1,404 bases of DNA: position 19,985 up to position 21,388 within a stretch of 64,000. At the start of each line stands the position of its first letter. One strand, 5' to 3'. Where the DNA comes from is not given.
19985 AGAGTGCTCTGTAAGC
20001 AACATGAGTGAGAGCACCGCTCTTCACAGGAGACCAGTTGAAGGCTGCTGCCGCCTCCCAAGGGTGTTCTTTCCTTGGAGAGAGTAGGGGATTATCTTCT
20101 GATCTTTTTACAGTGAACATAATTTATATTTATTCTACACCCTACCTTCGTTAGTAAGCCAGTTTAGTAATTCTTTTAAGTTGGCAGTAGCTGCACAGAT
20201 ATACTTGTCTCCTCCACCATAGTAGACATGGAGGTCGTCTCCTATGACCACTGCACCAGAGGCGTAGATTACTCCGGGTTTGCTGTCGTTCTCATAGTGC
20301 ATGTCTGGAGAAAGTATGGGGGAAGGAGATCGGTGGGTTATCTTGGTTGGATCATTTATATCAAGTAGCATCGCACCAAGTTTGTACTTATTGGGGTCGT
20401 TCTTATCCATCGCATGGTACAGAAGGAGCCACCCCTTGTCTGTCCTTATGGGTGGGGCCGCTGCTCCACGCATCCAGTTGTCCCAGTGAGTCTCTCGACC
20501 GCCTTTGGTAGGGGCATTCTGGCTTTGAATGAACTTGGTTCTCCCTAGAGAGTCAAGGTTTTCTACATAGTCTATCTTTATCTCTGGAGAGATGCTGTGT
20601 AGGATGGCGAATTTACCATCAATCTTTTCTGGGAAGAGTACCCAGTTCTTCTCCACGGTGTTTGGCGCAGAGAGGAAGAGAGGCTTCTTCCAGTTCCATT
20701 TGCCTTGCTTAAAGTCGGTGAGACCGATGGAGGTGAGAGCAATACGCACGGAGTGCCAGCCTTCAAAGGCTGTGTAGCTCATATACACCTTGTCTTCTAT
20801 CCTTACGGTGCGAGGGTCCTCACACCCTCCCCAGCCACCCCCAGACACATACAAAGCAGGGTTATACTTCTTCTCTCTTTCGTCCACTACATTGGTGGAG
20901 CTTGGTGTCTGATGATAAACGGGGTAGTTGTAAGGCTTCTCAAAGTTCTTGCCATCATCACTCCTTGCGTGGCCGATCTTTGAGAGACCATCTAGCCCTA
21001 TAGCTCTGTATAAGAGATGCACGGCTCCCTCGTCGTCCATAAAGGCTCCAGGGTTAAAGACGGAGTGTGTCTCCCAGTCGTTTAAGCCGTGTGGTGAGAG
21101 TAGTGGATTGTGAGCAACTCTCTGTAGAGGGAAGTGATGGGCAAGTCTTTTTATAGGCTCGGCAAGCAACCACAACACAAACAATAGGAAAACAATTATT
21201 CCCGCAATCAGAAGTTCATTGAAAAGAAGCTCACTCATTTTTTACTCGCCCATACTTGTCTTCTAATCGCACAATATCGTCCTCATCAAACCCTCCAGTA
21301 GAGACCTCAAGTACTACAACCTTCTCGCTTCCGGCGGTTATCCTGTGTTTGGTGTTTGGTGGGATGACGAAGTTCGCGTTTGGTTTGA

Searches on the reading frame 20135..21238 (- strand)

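Call 79: search_protein_families(library=pfam, proteins=[window:20135-21238:-], max_evalue=0.00001)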
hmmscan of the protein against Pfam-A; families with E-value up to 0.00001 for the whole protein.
window:20135-21238:- (367 aa): 1 family
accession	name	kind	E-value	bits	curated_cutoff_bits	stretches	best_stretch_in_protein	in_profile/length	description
PF04041.19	Glyco_hydro_130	-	4.5e-36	124.9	26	1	57-362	32-319/320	beta-1,4-mannooligosaccharide phosphorylase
